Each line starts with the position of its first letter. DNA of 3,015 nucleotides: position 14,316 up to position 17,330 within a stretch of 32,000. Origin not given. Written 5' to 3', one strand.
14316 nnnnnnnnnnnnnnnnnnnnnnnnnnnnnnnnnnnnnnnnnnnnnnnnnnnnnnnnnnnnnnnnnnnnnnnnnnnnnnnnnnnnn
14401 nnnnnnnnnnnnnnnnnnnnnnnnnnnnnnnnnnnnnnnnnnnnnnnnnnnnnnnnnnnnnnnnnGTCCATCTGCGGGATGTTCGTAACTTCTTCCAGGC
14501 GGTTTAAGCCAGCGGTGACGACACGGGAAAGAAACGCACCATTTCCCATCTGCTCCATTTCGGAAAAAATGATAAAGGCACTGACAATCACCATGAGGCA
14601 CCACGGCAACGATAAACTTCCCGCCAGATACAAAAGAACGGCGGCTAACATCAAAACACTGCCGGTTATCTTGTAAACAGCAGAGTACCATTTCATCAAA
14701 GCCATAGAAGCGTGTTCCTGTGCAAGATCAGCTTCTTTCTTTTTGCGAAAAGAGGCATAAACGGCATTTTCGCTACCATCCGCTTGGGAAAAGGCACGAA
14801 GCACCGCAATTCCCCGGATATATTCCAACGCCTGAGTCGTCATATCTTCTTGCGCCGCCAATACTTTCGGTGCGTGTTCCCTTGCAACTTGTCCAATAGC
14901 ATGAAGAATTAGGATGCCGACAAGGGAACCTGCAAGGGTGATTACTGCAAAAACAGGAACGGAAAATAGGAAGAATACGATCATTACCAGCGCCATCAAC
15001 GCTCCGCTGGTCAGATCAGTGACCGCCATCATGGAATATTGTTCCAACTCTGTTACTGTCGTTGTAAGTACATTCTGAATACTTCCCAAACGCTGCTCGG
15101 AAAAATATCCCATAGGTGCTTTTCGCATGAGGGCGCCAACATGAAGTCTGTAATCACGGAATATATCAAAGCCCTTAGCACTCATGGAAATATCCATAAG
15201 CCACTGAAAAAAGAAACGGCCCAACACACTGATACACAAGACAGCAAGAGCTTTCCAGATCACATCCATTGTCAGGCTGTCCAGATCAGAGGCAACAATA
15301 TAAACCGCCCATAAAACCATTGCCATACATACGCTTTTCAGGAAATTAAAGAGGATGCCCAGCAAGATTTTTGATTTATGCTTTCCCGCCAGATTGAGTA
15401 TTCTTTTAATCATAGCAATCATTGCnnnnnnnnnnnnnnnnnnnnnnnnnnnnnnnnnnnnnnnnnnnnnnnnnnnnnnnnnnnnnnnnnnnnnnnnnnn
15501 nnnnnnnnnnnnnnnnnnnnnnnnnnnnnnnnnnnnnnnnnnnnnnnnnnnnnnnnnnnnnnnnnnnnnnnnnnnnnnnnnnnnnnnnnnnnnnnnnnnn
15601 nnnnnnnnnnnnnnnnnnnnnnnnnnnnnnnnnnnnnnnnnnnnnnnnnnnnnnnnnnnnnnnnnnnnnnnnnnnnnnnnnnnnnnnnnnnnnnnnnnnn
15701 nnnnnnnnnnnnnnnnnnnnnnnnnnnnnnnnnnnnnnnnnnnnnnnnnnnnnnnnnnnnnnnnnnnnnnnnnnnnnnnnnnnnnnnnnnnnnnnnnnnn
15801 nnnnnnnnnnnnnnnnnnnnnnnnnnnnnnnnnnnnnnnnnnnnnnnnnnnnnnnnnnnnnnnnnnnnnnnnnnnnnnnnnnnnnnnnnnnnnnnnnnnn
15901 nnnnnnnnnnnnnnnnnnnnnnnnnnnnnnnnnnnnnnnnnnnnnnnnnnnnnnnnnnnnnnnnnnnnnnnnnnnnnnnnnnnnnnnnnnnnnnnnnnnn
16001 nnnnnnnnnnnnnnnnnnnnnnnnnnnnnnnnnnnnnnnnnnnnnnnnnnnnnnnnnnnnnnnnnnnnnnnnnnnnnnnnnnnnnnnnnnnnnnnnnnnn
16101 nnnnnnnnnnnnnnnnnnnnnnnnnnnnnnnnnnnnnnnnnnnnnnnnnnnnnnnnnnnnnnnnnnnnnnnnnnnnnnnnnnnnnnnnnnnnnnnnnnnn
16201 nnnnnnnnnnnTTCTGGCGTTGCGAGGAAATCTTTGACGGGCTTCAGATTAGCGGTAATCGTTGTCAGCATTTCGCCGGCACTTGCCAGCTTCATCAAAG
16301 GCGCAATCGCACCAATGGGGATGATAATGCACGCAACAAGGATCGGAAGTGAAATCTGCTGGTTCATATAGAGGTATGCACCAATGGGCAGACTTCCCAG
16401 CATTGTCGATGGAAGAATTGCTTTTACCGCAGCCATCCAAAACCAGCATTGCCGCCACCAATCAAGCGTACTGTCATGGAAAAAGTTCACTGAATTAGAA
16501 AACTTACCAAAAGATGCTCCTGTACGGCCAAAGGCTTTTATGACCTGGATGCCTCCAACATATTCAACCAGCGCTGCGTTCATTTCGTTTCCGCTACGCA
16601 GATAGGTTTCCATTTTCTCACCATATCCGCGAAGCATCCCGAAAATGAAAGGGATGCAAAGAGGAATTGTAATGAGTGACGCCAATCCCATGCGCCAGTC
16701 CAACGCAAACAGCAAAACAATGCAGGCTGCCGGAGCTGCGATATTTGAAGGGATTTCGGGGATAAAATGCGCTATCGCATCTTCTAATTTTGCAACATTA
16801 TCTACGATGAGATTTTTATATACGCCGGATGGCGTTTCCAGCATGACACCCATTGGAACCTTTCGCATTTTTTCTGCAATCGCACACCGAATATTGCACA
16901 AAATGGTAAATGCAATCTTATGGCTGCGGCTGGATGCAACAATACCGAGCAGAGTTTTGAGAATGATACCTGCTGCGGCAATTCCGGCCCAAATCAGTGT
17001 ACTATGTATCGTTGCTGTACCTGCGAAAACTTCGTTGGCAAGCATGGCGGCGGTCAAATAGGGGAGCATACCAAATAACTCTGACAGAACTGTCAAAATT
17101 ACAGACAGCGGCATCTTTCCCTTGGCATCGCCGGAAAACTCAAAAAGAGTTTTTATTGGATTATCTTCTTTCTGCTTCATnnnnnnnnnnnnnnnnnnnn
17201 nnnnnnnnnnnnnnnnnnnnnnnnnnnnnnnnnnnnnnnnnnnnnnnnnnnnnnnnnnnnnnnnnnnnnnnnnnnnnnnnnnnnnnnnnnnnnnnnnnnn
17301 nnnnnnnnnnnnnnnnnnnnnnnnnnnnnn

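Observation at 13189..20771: Composite importer-plus-exporter cluster: TetR, MptD-type ECF transporter, heterodimeric ABC exporter pair and a DtxR-like regulator in one operon-like array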

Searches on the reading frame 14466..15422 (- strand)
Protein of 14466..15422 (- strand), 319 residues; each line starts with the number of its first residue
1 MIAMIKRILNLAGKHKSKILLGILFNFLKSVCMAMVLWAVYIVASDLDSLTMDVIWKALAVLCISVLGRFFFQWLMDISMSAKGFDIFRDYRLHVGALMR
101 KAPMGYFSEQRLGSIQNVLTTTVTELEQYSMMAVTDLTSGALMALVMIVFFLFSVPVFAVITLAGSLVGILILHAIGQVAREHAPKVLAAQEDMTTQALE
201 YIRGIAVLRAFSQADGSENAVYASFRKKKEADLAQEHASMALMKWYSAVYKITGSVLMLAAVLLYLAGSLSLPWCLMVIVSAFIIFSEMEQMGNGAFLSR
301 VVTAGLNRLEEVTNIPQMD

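Call 41: search_solved_structures(query=window:14466-15422:-, max_evalue=0.001)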
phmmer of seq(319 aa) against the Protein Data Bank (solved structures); distinct sequences matched with E-value up to 0.001: 2.
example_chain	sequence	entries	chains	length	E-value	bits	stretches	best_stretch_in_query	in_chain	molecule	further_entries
7wiw_A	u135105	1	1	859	2e-05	27.6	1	88-217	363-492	Mycobactin import ATP-binding/permease protein IrtA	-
7wiu_A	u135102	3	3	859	2e-05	27.6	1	88-217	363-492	Mycobactin import ATP-binding/permease protein IrtA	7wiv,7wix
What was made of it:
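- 13692..15422 (-): Exp2, the partner type IV TMD-NBD half-transporter (576 aa). The TMD alone hits only IrtA (2e-5, call 41).
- The Exp2 TMD resembles importers only weakly (call 41).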

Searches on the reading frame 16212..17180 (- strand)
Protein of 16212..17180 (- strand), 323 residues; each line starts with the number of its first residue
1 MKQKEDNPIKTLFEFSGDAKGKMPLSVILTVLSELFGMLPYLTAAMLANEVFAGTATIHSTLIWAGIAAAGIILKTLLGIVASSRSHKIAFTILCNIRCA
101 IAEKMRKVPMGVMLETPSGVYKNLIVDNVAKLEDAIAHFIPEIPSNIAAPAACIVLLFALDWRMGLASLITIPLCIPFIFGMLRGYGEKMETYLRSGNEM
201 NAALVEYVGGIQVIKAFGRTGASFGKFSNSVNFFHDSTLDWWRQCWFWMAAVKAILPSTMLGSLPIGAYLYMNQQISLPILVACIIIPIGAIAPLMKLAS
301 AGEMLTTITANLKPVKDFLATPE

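Call 40: search_solved_structures(query=window:16212-17180:-, max_evalue=0.001)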
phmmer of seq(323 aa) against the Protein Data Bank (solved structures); distinct sequences matched with E-value up to 0.001: 29.
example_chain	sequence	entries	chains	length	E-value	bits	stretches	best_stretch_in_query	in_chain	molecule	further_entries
6p6i_A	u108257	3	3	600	5e-17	65.4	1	58-321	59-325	inner membrane ABC-transporter | ABC transporter ATP-binding protein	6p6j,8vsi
7wiu_A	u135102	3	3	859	1.2e-13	54.3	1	23-226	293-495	Mycobactin import ATP-binding/permease protein IrtA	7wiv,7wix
7wiw_A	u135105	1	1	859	1.2e-13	54.3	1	23-226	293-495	Mycobactin import ATP-binding/permease protein IrtA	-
9g2p_A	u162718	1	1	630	3.4e-13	52.8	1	23-245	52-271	Mycobactin import ATP-binding/permease protein IrtA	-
9g2v_A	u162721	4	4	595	3.7e-13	52.7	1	23-245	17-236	Mycobactin import ATP-binding/permease protein IrtA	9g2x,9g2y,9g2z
9fw3_A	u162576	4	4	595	3.7e-13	52.7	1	23-245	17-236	Mycobactin import ATP-binding/permease protein IrtA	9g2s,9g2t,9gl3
9g2k_A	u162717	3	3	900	6.8e-13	51.8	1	23-245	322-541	Mycobactin import ATP-binding/permease protein IrtA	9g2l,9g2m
9fxc_A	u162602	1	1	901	6.8e-13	51.8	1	23-245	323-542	Mycobactin import ATP-binding/permease protein IrtA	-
6tej_A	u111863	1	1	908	6.9e-13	51.8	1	23-245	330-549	Drug ABC transporter ATP-binding protein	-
9g36_A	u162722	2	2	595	4.5e-10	42.5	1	23-245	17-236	Mycobactin import ATP-binding/permease protein IrtA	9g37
6qv0_B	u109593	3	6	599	1.6e-08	37.4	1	27-228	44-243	Uncharacterized ABC transporter ATP-binding protein TM_0288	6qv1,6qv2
4q4j_B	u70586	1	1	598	2.9e-08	36.6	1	30-228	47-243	Uncharacterized ABC transporter ATP-binding protein TM_0288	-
3qf4_B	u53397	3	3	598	2.9e-08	36.6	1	30-228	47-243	Uncharacterized ABC transporter ATP-binding protein TM_0288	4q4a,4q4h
6quz_B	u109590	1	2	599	2.9e-08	36.6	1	30-228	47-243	Uncharacterized ABC transporter ATP-binding protein TM_0288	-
6p6i_B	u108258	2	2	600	3.9e-08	36.2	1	68-320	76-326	ABC transporter protein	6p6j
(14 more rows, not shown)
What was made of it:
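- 15426..17180 (-): Exp1, a type IV (exporter-fold) TMD-NBD half-transporter (584 aa), YbtP/IrtA-like. With the TMD alone: YbtP 5e-17, IrtA 1e-13, TM288 1.6e-8 (call 40).
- Closest known: TetR-regulated heterodimeric ABC multidrug exporters of Firmicutes. Different: TMD similarity to TM288 and Sav1866 is much lower than to YbtP and IrtA (call 40).
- Type IV ABC proteins such as CydDC handle haem (PDB hits in call 40).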
